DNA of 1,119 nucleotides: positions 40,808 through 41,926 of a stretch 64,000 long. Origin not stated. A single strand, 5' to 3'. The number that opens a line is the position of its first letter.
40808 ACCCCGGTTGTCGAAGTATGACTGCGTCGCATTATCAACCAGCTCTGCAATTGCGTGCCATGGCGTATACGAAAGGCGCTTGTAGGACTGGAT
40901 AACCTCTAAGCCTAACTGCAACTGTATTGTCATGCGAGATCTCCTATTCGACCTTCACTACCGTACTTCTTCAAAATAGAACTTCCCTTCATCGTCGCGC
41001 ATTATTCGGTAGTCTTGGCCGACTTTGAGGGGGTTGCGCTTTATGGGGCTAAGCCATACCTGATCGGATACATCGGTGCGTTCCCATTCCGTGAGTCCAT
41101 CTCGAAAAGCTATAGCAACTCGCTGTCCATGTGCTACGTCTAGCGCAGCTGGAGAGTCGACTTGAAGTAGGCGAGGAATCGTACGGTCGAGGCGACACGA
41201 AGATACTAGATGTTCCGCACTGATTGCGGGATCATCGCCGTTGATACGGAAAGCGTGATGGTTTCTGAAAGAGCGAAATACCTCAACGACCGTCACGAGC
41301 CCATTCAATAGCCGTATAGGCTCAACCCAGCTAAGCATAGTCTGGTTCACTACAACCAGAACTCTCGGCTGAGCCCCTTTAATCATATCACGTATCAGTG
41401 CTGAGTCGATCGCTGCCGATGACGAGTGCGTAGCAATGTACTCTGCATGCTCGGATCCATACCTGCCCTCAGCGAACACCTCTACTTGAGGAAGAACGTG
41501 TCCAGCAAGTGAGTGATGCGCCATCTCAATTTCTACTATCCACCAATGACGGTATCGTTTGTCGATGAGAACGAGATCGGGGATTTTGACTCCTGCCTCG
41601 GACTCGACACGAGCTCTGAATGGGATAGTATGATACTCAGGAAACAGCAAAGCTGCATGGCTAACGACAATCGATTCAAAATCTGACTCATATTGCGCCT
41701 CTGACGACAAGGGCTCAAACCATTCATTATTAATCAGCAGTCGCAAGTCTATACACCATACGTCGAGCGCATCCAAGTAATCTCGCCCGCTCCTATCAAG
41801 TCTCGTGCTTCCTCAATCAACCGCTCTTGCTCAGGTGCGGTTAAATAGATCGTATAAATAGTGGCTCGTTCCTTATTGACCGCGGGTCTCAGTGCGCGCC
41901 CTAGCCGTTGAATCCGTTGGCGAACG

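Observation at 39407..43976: Candidate undescribed defence operon: PvuII-like MTase, SF2 helicase, PD-(D/E)XK nuclease, MORC ATPase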

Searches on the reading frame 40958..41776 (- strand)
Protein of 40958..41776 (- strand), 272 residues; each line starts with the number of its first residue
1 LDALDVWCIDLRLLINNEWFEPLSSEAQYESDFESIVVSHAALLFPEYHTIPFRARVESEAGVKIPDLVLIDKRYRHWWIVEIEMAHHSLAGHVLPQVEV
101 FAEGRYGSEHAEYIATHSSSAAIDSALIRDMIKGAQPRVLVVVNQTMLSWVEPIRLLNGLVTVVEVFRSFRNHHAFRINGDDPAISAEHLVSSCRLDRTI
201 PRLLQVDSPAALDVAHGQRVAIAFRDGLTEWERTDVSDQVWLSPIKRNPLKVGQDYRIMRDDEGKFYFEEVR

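Call 3: search_protein_families(library=pfam, proteins=[window:40958-41776:-], max_evalue=0.1)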
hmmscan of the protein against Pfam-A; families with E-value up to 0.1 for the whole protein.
window:40958-41776:- (272 aa): 0 families

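Call 4: search_protein_families(library=padloc, proteins=[window:40958-41776:-], max_evalue=0.1)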
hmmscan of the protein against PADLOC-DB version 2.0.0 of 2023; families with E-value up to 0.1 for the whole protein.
window:40958-41776:- (272 aa): 0 families

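Call 5: search_protein_families(library=ncbifam, proteins=[window:40958-41776:-], max_evalue=0.1)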
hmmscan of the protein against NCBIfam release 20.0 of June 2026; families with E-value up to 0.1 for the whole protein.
window:40958-41776:- (272 aa): 0 families

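Call 9: find_homologous_proteins(query=window:40958-41776:-)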
Query window:40958-41776:- (272 aa): 154 proteins with E <= 0.001 among 1086 candidates; the best 120 are listed.
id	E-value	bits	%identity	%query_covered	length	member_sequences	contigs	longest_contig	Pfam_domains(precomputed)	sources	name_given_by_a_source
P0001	1.0e-179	614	100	100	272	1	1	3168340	-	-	-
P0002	6.4e-134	463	73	100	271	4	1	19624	-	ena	-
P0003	4.8e-132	457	75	96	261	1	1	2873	-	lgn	-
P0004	4.2e-127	441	70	99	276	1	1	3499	-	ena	-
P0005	2.4e-121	422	68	99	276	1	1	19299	-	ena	-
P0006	4.6e-114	398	66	96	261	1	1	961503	-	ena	-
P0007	9.4e-114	397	65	96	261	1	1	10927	-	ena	-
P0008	2.6e-112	393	65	96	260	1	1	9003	-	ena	-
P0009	2.6e-110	386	61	96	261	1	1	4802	-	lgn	-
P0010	1.3e-109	384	64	96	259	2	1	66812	-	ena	-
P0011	1.8e-107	377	62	96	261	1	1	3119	-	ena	-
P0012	3.0e-107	376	65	95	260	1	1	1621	-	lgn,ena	-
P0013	3.1e-103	363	60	95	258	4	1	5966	-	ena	-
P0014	1.5e-102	361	59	95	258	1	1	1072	-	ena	-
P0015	2.8e-100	353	59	94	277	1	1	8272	-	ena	-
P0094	3.0e-88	314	55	96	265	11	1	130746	-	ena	-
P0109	3.6e-77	277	47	94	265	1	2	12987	-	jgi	-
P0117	5.9e-72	260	47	95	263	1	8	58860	-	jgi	jgi:hypothetical protein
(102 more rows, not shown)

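Call 11: find_related_loci(query=A1, collection=genome_contigs, flank=9000)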
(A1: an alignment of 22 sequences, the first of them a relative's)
Query A1 (272 aa) in genome_contigs; peptide patterns used: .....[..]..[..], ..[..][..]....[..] (x = any residue, [..] = any of these).
49 stretches matched a pattern; 29 encode a relative of the query (tblastn E <= 1e-3); 29 distinct loci.
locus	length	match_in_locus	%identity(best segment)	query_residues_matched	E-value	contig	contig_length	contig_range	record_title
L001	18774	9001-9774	58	11-270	3e-104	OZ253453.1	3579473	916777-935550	MAG: Dehalococcoidia bacterium isolate 43ccb18f-af08-49d2-9d38-583f6829fde5 genome assembly, chromosome: 1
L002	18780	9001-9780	57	11-272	2e-101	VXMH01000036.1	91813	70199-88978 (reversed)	MAG: Caldilineaceae bacterium SB0661_bin_32 NODE_303_length_91813_cov_53.563297, whole genome shotgun sequence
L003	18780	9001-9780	57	11-272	5e-100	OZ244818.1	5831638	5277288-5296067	MAG: Caldilineaceae bacterium isolate bc376db2-45c5-4916-aed5-235db30d71dd genome assembly, chromosome: 1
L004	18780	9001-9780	56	11-272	3e-100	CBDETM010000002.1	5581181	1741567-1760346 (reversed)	MAG: Caldilineaceae bacterium isolate 6b64165d-51f0-42fe-9188-3af62e021e19 genome assembly, contig: contig_2, whole geno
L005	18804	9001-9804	58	1-270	2e-99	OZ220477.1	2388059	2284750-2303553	MAG: Dehalococcoidia bacterium isolate 4182ea2c-2fba-40db-a838-49949f89881d genome assembly, chromosome: 1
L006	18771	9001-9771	58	11-269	9e-99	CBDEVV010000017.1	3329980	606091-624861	MAG: Dehalococcoidia bacterium isolate ccfee1fd-fe4d-4b79-97f1-fb044a699873 genome assembly, contig: contig_16, whole ge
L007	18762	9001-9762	56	11-266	3e-98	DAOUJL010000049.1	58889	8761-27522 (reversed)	MAG TPA_asm: Dehalococcoidia bacterium isolate S32_262 k113_888918, whole genome shotgun sequence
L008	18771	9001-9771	59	11-269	4e-95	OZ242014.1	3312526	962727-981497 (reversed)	MAG: Dehalococcoidia bacterium isolate dc00a5be-81f4-4acd-b4e2-246381d7a392 genome assembly, chromosome: 1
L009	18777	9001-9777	54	12-272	4e-90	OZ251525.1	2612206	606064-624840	MAG: Tepidiformaceae bacterium isolate 9c01956a-b94f-4344-a16a-2f1c3786ae56 genome assembly, chromosome: 1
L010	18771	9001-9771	53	11-269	4e-87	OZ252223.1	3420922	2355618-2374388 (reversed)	MAG: Dehalococcoidia bacterium isolate 61792766-41d2-4ca2-9188-a4e588d315ea genome assembly, chromosome: 1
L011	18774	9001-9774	47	11-270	8e-80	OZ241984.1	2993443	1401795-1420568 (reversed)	MAG: Dehalococcoidia bacterium isolate 5542707f-ee61-4c35-afd0-62f990c66a60 genome assembly, chromosome: 1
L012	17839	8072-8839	51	12-269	7e-80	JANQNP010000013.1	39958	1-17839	MAG: Dehalococcoidia bacterium isolate IP29b_bin.101 k99_1994402, whole genome shotgun sequence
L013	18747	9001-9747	47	12-264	2e-78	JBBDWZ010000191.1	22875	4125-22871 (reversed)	MAG: Gemmatimonadota bacterium isolate LejiaD_2_62_10 Lejia_D_3667_length_22875_cov_6, whole genome shotgun sequence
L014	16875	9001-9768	46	12-270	1e-73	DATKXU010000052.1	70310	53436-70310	MAG TPA_asm: Armatimonadota bacterium isolate SMAG_U14200 k141_4235732, whole genome shotgun sequence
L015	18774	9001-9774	43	12-272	1e-72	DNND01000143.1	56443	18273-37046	MAG TPA_asm: Blastocatellia bacterium isolate UBA11741 contig_38, whole genome shotgun sequence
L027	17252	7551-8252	38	12-246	4e-46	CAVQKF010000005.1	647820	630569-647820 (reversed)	MAG: uncultured Actinomycetota bacterium isolate MFD00008.bin.2.104 genome assembly, contig: contig_15261, whole genome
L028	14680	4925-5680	25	12-270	3e-19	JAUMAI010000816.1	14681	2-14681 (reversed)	MAG: Pirellula sp. isolate P_PIRE1 NODE_9192_length_14681_cov_1.188951, whole genome shotgun sequence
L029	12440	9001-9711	28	30-269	5e-18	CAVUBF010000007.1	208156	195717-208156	MAG: uncultured delta proteobacterium isolate MFD02159.bin.3.67 genome assembly, contig: contig_40428, whole genome shot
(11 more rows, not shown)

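Call 18: predict_structure(alignment_id=A1)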
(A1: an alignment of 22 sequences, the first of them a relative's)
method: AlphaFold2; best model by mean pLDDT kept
length: 272 residues; sequences in the alignment: 22
mean_pLDDT: 91.6   pTM: 0.87
mean pLDDT of the five models: 91.6, 91.6, 90.8, 89.9, 89.0
residues with pLDDT >= 90: 226; 70-90: 34; 50-70: 5; < 50: 7
segments of 3 or more residues with pLDDT < 50: 1-7
pLDDT, mean of each block of 10 residues (from residue 1): 51 90 82 94 93 97 97 94 96 98 95 89 89 94 95 96 94 91 80 94 95 96 96 93 96 95 96 87
secondary structure, 60 per line:
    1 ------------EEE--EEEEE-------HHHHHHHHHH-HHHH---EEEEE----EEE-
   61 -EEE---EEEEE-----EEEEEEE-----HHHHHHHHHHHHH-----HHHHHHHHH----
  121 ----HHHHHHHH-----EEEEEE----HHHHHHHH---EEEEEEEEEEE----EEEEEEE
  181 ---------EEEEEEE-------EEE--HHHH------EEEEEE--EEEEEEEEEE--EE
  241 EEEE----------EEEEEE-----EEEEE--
elements in order: E13-15 E18-22 H30-39 H41-44 E48-52 E57-59 E62-64 E68-72 E78-84 H90-102 H108-116 H125-132 E138-143 H148-155 E159-169 E174-180 E190-196 E204-206 H209-212 E219-224 E227-236 E239-244 E255-260 E266-270

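Call 21: fold_search(model_id=the predicted structure, library=pdb)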
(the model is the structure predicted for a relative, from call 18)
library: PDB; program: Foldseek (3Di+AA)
matches with E <= 10: 565; with E <= 0.001: 0
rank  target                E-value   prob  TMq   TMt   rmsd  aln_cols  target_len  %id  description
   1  8iby_C                1.7e-02  0.82  0.21  0.09   7.3       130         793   13  Structure of R2 with 5'ORF (released 2023-09-20)
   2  6p4o_B                7.8e-02  0.84  0.20  0.12  10.4       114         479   13  Complex of XPB helicase with Bax1 endonuclease from Sulfurisphaera tokodaii at 3.15 Angstroms resolution (released 2020-06-03)
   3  9io5_H                1.1e-01  0.80  0.19  0.11   6.2        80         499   12  Cryo-EM structure of G1-ATPase dimer from Mycoplasma mobile gliding machinery (released 2025-03-12)
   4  6e57_D                1.2e-01  0.23  0.17  0.13  12.9       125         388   12  Bacteroides ovatus mixed-linkage glucan utilization locus (MLGUL) SGBP-B in complex with mixed-linkage heptasaccharide (released 2019-05-29)
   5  4ldu                  1.2e-01  0.89  0.24  0.20   7.2       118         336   11  Crystal structure of the DNA binding domain of Arabidopsis thaliana auxin response factor 5 (released 2014-02-12)
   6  6p4f_B                1.5e-01  0.63  0.24  0.18  10.0       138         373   14  Crystal structure of the XPB-Bax1-forked DNA ternary complex (released 2020-06-17)
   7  9io5_A                1.5e-01  0.57  0.18  0.11   8.4        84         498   14  Cryo-EM structure of G1-ATPase dimer from Mycoplasma mobile gliding machinery (released 2025-03-12)
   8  8gh6_A                1.6e-01  0.54  0.23  0.09   7.0       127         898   13  Bombyx mori R2 retrotransposon initiating target-primed reverse transcription (released 2023-04-05)
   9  6p4w_B                1.7e-01  0.69  0.22  0.16  11.7       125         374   13  XPB helicase in a complex with truncated Bax1 from Sulfurisphaera tokodaii at 2.96 Angstrom resolution (released 2020-06-03)
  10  6p4o_F                1.7e-01  0.57  0.24  0.14  11.0       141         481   14  Complex of XPB helicase with Bax1 endonuclease from Sulfurisphaera tokodaii at 3.15 Angstroms resolution (released 2020-06-03)
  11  5zyv_A                1.7e-01  0.23  0.19  0.25   9.9       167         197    9  Crystal structure of human MGME1 with single strand DNA2 and Ca2+ (released 2018-09-19)
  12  6e57_C                1.9e-01  0.18  0.16  0.12  12.8       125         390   12  Bacteroides ovatus mixed-linkage glucan utilization locus (MLGUL) SGBP-B in complex with mixed-linkage heptasaccharide (released 2019-05-29)
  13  6j9c_D                2.0e-01  0.87  0.24  0.49   4.5       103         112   12  Crystal structure of Arabidopsis thaliana transcription factor LEC2-DNA complex (released 2019-05-29)
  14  4ldx_B                2.0e-01  0.44  0.22  0.18  11.7       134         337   10  Crystal structure of the DNA binding domain of arabidopsis thaliana auxin response factor 1 (ARF1) in complex with pro (released 2014-02-12)
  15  9io5_I                2.1e-01  0.51  0.18  0.09   8.3        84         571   14  Cryo-EM structure of G1-ATPase dimer from Mycoplasma mobile gliding machinery (released 2025-03-12)
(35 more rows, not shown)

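Call 26: search_solved_structures(query=A1, max_evalue=10)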
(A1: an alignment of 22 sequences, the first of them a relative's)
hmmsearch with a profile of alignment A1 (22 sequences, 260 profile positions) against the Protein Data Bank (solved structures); distinct sequences matched with E-value up to 10: 2.
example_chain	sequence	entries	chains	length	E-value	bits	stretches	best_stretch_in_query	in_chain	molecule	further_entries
9sh4_A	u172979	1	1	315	1.3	11.4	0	50-100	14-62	aminocyclopropanecarboxylate oxidase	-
9rsy_A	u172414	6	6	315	1.3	11.3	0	50-100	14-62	aminocyclopropanecarboxylate oxidase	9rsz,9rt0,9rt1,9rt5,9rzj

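Call 35: search_protein_families(library=pfam, proteins=[L027:3602-5803:-, L027:7350-9857:+, L027:10041-10892:+, L027:11454-12584:+, L027:13435-15549:+, L028:2625-3626:-, L028:1164-1943:+, L028:1940-2641:+, L028:7610-9394:-, L028:10026-11102:-], max_evalue=0.001)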
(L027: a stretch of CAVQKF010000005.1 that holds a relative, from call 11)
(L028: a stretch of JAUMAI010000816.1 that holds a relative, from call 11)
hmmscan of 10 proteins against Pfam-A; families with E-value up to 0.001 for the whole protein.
L027:3602-5803:- (733 aa): 9 families
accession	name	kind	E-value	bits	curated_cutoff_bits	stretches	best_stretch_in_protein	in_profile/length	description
PF21804.3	Transposase_29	-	3.7e-12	45.7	27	1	264-722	81-551/562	Transposase protein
PF13384.12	HTH_23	-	5.7e-10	39.1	24.6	1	54-82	21-49/50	Homeodomain-like domain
PF13518.12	HTH_28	-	1.5e-08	35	25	1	56-89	18-51/52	Helix-turn-helix domain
PF04545.22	Sigma70_r4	-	6.4e-06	26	24.1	1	99-130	17-43/50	Sigma-70, region 4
PF13560.12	HTH_31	-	0.00015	22.4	27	1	95-132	4-39/64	Helix-turn-helix domain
PF01381.28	HTH_3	-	0.00015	22.1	23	0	97-128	1-30/55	Helix-turn-helix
PF13551.12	HTH_29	-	0.0002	21.8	28.1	0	54-95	16-61/64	Winged helix-turn helix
PF13565.12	HTH_32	-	0.00078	20.4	33.7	0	67-129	2-58/73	Homeodomain-like domain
PF13744.12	HTH_37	-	0.0008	19.6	27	0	101-130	25-54/80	Helix-turn-helix domain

L027:7350-9857:+ (835 aa): 1 family
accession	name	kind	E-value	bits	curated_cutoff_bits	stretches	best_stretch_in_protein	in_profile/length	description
PF13589.12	HATPase_c_3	-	1.4e-17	64.5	25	1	354-473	1-110/137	Histidine kinase-, DNA gyrase B-, and HSP90-like ATPase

L027:10041-10892:+ (283 aa): 3 families
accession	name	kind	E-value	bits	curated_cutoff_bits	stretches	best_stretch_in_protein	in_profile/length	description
PF02195.25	ParB_N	-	2.6e-11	43.9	26.3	1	26-120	3-94/95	ParB N-terminal domain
PF13384.12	HTH_23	-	1.9e-05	24.8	24.6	1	128-161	5-37/50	Homeodomain-like domain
PF13518.12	HTH_28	-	0.00073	20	25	0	134-166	5-37/52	Helix-turn-helix domain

L027:11454-12584:+ (376 aa): 1 family
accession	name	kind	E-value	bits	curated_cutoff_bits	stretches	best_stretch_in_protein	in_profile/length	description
PF01555.25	N6_N4_Mtase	-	2.1e-09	38.1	26.7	1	193-263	142-213/221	DNA methylase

L027:13435-15549:+ (704 aa): 4 families
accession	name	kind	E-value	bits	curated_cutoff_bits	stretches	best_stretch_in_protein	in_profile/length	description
PF04851.21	ResIII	-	1.1e-18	68.1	22.5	1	272-434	4-164/164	Type III restriction enzyme, res subunit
PF00270.35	DEAD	-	3.9e-10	40.1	26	1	274-435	2-163/167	DEAD/DEAH box helicase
PF00271.37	Helicase_C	-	5.2e-10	40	23.5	1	532-635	6-109/110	Helicase conserved C-terminal domain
PF13091.12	PLDc_2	-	8.3e-07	29.3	27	1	83-204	32-118/132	PLD-like domain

L028:2625-3626:- (333 aa): 0 families

L028:1164-1943:+ (259 aa): 1 family
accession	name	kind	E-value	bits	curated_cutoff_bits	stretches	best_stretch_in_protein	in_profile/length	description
PF01555.25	N6_N4_Mtase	-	1.3e-19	71.5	26.7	2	25-163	1-110/221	DNA methylase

L028:1940-2641:+ (233 aa): 0 families

L028:7610-9394:- (594 aa): 1 family
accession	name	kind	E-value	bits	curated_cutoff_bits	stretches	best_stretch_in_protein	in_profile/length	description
PF04545.22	Sigma70_r4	-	5.2e-05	23.1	24.1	1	105-129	19-43/50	Sigma-70, region 4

L028:10026-11102:- (358 aa): 0 families

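Call 52: search_protein_families(library=pfam, alignment_id=A1, max_evalue=10)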
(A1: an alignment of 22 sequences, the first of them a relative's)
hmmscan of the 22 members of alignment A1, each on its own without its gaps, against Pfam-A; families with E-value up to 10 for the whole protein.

A. member 1, P0001 (272 aa): 1 family
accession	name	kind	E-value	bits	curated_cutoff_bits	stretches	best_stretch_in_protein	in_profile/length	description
PF14082.12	SduA_C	-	0.26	11.9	27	1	30-90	4-58/159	Shedu protein SduA, C-terminal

B. families by the number of members that match (of 22 scanned): 4 families
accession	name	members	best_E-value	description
PF14082.12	SduA_C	2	0.22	Shedu protein SduA, C-terminal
PF21139.3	BT_MCC_alpha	1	0.077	Methylcrotonyl-CoA carboxylase, alpha-subunit, BT domain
PF02190.22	LON_substr_bdg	1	0.1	ATP-dependent protease La (LON) substrate-binding domain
PF06880.16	DUF1262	1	0.11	Protein of unknown function (DUF1262)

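Call 59: search_dna_similar(query=window:40958-41746:-, collection=plasmids, mode=protein, max_rows=25, max_evalue=0.001)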
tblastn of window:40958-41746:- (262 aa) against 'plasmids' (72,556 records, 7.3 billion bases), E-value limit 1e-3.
No match.

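Call 63: search_protein_representatives(alignment_id=A1)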
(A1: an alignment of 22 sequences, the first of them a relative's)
Query: 22 sequences, 260 profile positions. Proteins with E-value up to 0.001 (for the whole library): 963; up to 1e-10: 601; up to 1e-30: 293. The best 150 are listed.
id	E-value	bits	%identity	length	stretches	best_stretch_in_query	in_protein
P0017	3.4e-119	413.2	-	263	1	1-258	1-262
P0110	3.1e-107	373.9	-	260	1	1-257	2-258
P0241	4.4e-97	340.7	-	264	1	2-258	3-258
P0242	8.2e-94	330.0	-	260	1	1-259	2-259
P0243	3.7e-93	327.8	-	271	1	2-257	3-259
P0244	1.9e-92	325.5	-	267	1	1-259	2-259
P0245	2.6e-92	325.0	-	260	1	2-257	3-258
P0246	7.4e-92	323.6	-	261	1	2-258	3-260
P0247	3.3e-90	318.2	-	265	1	1-259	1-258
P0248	4.5e-90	317.7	-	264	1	2-257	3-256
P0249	1.6e-89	315.9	-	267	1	1-258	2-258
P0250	8.9e-88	310.2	-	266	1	4-256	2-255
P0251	2.9e-87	308.5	-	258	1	2-258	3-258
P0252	4.8e-85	301.2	-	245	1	18-258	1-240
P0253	8.9e-85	300.4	-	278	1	3-259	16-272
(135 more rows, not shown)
